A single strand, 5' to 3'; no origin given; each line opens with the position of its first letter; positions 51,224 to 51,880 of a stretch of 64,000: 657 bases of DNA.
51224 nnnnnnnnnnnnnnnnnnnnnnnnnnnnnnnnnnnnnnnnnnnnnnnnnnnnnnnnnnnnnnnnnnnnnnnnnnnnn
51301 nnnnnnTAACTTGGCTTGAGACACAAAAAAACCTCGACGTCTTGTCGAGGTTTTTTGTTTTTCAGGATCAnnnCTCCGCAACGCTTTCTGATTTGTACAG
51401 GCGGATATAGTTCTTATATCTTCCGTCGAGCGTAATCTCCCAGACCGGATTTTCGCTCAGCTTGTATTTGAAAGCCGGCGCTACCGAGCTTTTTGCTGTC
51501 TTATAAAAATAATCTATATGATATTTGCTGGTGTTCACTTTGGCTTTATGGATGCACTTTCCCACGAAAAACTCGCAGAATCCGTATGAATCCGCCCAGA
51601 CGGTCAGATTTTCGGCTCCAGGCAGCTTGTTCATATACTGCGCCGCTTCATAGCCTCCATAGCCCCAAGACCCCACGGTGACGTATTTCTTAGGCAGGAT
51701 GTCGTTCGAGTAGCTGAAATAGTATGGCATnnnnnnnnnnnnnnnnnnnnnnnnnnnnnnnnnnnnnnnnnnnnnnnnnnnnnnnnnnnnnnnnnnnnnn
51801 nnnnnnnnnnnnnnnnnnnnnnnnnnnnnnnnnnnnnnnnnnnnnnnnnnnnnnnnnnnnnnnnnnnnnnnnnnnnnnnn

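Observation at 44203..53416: Four paralogous 616-683 aa membrane glycosyltransferase genes, three in head-to-tail tandem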

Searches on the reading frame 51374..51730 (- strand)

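Call 44: search_protein_families(library=pfam, proteins=[window:51374-51730:-], max_evalue=10)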
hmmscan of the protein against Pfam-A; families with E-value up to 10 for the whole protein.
seq(119 aa): 1 family
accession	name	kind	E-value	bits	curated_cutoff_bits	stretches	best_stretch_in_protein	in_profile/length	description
PF14725.11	DUF4466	-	0.065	13.3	25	1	64-112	240-289/307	Domain of unknown function (DUF4466)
